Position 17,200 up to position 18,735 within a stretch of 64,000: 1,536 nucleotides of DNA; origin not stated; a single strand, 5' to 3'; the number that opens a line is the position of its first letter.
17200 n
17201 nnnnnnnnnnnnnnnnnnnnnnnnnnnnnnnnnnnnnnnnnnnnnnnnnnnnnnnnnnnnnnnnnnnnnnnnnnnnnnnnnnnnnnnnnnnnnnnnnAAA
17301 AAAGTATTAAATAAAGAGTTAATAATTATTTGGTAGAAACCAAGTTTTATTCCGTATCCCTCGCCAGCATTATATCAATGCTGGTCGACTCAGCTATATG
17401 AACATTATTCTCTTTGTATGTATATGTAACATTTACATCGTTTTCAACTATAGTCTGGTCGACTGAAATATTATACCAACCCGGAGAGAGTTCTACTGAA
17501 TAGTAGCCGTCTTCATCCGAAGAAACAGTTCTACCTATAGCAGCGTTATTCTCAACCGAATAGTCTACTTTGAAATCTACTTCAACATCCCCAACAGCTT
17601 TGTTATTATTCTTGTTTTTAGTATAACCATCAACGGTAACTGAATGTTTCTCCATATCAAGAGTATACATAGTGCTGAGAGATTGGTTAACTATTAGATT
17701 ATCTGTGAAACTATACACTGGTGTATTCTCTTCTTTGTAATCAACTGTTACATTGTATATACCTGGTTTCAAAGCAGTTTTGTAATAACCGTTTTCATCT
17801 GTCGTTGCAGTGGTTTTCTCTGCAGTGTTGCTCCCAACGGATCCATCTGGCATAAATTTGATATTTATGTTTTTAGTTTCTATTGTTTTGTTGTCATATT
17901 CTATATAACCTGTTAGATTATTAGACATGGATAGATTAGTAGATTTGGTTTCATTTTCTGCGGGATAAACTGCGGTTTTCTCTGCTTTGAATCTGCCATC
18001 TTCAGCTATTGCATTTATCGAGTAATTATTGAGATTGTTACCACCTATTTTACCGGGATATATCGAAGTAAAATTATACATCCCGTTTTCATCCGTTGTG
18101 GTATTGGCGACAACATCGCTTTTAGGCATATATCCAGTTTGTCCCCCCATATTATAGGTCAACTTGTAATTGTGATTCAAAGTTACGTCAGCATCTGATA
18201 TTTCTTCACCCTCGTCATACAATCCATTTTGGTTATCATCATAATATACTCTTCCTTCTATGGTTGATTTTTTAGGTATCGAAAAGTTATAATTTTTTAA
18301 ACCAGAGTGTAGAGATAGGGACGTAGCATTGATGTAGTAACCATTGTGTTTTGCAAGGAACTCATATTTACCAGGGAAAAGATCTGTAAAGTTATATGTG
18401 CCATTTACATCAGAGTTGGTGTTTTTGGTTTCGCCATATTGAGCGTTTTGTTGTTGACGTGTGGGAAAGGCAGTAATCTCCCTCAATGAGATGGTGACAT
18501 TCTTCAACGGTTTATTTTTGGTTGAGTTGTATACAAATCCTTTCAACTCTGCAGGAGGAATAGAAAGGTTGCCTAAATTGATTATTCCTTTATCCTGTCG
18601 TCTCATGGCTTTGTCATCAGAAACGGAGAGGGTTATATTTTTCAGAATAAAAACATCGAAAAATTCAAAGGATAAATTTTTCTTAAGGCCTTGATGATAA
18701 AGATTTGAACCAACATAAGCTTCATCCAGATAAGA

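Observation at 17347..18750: AglB oligosaccharyltransferase with ~450-aa C-terminal extension of four Cna-B/CarboxypepD_reg-like repeats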

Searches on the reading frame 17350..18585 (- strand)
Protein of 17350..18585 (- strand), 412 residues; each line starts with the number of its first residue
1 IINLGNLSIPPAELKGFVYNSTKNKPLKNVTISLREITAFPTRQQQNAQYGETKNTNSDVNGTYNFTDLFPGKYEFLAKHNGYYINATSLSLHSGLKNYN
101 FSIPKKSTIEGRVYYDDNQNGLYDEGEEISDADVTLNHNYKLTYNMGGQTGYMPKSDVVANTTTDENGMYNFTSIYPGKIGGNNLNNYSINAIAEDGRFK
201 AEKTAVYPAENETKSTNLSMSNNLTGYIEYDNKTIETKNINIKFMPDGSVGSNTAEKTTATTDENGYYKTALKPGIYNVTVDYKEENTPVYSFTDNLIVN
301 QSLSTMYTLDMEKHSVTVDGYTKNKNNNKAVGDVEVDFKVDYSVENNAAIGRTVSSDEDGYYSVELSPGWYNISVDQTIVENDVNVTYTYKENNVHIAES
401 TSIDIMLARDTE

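Call 24: predict_structure(alignment_id=A2)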
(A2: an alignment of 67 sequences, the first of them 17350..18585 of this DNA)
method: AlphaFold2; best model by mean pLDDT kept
length: 412 residues; sequences in the alignment: 67
mean_pLDDT: 93.9   pTM: 0.78
mean pLDDT of the five models: 93.9, 93.4, 93.0, 92.9, 92.6
residues with pLDDT >= 90: 350; 70-90: 54; 50-70: 4; < 50: 4
segments of 3 or more residues with pLDDT < 50: 1-3
pLDDT, mean of each block of 10 residues (from residue 1): 60 97 92 96 88 96 97 97 97 97 97 91 93 98 89 95 98 97 96 89 96 97 94 96 96 92 97 95 95 95 86 97 96 97 96 97 97 96 93 94 95 71
secondary structure, 60 per line:
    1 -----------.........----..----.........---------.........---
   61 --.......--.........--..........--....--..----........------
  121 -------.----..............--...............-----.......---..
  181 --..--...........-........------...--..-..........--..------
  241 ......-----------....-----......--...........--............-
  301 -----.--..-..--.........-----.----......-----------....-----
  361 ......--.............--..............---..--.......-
elements in order: E12-20 E31-39 E49-57 E63-69 E72-80 E83-92 E95-98 E107-114 E133-146 E149-163 E169-175 E187-194 E199-206 E213-215 E221-230 E241-246 E258-261 E267-272 E275-285 E288-299 E316-324 E335-340 E352-355 E361-366 E369-381 E384-397 E405-411

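Call 27: fold_search(model_id=the predicted structure, library=pdb)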
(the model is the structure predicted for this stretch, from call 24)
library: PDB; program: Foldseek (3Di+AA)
matches with E <= 10: 1133; with E <= 0.001: 80
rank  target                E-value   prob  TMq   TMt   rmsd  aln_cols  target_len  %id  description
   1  6fwv_A                2.5e-11  1.00  0.19  0.16  27.1       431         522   11  The Bacillus anthracis TIE protein (released 2018-08-08)
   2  6fwv_B                7.2e-11  1.00  0.18  0.15  27.1       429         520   11  The Bacillus anthracis TIE protein (released 2018-08-08)
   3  3rkp_A                4.4e-09  1.00  0.19  0.22  22.1       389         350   12  Crystal structure of BcpA*(D312A), the major pilin subunit of Bacillus cereus (released 2012-05-30)
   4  3kpt_B                5.1e-09  1.00  0.21  0.24  22.9       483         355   11  Crystal structure of BcpA, the major pilin subunit of Bacillus cereus (released 2009-11-24)
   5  3rkp_B                8.5e-09  1.00  0.19  0.22  22.6       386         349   12  Crystal structure of BcpA*(D312A), the major pilin subunit of Bacillus cereus (released 2012-05-30)
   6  7vcn_B                1.5e-08  1.00  0.18  0.17  25.3       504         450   10  Crystal Structure of PitA fragment from pilus islet-2 of Streptococcus oralis with Tb-Xo4 (released 2022-07-13)
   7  8f70                  3.4e-08  1.00  0.21  0.16  30.7       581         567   10  Identification of an Immunodominant region on a Group A Streptococcus T-antigen Reveals Temperature-Dependent Motion in  (released 2023-03-08)
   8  3kpt_A                4.2e-08  1.00  0.19  0.22  21.6       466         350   12  Crystal structure of BcpA, the major pilin subunit of Bacillus cereus (released 2009-11-24)
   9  7w6b                  5.1e-08  1.00  0.21  0.14  24.6       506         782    9  Crystal Structure of PitA from pilus islet-2 of Streptococcus oralis (released 2022-06-01)
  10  4oq1                  6.2e-08  1.00  0.19  0.24  16.6       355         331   11  Structure of the Streptococcal ancillary pilin (released 2014-04-23)
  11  7vcr_B                6.5e-08  1.00  0.20  0.19  25.6       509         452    9  Crystal Structure of PitA fragment from pilus islet-2 of Streptococcus oralis (released 2022-06-01)
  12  7vcr_A                1.3e-07  1.00  0.20  0.18  25.8       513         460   10  Crystal Structure of PitA fragment from pilus islet-2 of Streptococcus oralis (released 2022-06-01)
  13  2y1v_A                1.4e-07  1.00  0.17  0.13  24.5       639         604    8  Full length structure of RrgB Pilus protein from Streptococcus pneumoniae (released 2011-11-09)
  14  3phs                  2.3e-07  1.00  0.31  0.48   7.7       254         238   13  Crystal Structure of GBS52, the minor pilin in gram-positive pathogen Streptococcus agalactiae (released 2010-11-17)
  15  6vjb                  5.5e-07  1.00  0.19  0.08  23.2       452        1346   12  Crystal structure of a catalytically inactive CXC Chemokine-degrading protease SpyCEP from Streptococcus pyogenes (released 2020-04-15)
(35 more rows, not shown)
